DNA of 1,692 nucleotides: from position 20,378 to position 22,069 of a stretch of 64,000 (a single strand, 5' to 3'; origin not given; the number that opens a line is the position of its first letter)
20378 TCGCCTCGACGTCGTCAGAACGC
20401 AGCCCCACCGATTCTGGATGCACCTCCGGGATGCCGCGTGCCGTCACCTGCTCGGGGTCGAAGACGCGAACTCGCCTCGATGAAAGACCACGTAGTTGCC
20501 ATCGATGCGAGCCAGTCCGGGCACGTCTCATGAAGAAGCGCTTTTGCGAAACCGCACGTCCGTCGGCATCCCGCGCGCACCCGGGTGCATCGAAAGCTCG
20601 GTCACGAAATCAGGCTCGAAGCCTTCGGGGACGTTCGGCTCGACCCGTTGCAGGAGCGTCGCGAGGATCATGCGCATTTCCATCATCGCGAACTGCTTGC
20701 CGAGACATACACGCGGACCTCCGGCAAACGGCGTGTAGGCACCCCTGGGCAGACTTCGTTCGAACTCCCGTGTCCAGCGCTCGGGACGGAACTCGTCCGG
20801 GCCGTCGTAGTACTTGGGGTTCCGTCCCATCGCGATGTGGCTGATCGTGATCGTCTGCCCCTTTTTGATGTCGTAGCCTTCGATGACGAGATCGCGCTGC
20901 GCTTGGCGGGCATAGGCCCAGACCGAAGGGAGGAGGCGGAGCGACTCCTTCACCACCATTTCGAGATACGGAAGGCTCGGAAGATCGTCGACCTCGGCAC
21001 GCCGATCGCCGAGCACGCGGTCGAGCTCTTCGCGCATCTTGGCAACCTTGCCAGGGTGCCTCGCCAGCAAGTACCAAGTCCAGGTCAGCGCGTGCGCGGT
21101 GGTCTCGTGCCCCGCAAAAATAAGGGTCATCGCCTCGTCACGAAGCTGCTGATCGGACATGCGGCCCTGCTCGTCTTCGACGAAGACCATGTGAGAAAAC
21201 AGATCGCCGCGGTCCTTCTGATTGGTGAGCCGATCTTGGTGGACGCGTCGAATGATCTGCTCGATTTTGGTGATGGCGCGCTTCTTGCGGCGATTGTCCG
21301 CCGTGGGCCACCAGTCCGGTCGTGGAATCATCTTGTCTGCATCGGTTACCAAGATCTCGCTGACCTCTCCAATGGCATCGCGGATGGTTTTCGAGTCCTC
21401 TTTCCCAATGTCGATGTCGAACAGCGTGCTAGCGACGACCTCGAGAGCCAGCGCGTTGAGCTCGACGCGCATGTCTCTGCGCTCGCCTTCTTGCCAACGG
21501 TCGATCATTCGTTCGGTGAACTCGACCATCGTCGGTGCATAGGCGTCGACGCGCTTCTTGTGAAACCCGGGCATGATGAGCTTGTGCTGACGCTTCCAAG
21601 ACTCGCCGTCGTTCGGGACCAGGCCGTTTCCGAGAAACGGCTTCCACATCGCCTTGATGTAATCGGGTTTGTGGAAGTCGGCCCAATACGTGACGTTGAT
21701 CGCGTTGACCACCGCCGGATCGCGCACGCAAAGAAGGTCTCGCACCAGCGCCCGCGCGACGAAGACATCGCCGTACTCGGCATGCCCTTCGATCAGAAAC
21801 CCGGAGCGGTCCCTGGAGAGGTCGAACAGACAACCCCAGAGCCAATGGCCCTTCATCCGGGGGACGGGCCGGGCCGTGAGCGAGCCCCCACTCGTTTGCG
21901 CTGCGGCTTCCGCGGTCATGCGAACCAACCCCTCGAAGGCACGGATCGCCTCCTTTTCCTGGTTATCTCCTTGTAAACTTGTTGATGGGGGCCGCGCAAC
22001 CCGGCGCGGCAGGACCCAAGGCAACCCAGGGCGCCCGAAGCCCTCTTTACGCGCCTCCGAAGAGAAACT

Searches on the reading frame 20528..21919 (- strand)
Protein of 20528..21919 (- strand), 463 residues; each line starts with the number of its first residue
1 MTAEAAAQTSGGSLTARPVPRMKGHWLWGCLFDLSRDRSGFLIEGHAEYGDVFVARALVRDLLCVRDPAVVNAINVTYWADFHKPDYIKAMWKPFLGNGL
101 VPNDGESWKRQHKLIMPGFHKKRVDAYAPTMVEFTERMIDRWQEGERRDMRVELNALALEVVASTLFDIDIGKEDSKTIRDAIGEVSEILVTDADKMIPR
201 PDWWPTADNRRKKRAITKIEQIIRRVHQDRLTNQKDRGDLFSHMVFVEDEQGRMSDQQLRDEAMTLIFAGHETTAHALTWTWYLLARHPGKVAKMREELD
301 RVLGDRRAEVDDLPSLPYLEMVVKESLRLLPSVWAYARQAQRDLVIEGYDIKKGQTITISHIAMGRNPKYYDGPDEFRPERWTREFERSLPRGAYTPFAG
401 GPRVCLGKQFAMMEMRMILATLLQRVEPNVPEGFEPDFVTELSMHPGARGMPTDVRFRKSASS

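Call 36: search_solved_structures(query=window:20528-21919:-, max_evalue=1e-30)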
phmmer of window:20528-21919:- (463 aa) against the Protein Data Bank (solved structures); distinct sequences matched with E-value up to 1e-30: 145 (the best 60 are shown).
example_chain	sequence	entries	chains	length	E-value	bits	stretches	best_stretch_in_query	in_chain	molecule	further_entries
7wzl_A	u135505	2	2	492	8.9e-58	199.5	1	16-427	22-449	Putative cytochrome P450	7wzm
6j94_A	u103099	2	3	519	2.1e-52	181.8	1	46-441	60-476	Protein LUTEIN DEFICIENT 5, chloroplastic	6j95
6l8i_A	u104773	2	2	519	6.1e-52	180.3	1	46-441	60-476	Protein LUTEIN DEFICIENT 5, chloroplastic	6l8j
7f3w_A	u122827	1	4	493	1.1e-46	162.9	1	95-436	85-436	cytochrome P450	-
7f3h_A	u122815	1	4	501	1.3e-46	162.7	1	95-435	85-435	Bifunctional cytochrome P450/NADPH--P450 reductase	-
8hkj_A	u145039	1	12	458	6.8e-45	157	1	20-447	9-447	Bifunctional cytochrome P450/NADPH--P450 reductase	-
3dbg_A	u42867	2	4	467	5.7e-44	154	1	23-425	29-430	Putative cytochrome P450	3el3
5vcd_A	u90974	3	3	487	2.9e-42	148.4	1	39-426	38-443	Cytochrome P450 3A4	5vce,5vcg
6c93_A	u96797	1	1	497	4.4e-42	147.8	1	80-430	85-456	Cytochrome P450 4B1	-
6l8h_A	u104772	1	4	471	5.2e-42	147.5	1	47-430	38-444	Carotene epsilon-monooxygenase, chloroplastic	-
6ma7_A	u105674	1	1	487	1.5e-41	146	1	41-425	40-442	Cytochrome P450 3A4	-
9yk4_A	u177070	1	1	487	1.6e-41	146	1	41-426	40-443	Cytochrome P450 3A4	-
4ny4_A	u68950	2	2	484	2e-41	145.6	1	41-425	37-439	Cytochrome P450 3A4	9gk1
1w0e_A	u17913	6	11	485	2e-41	145.6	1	41-425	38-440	CYTOCHROME P450 3A4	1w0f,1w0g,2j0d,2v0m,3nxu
1tqn_A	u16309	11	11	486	2e-41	145.6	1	41-425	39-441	cytochrome P450 3A4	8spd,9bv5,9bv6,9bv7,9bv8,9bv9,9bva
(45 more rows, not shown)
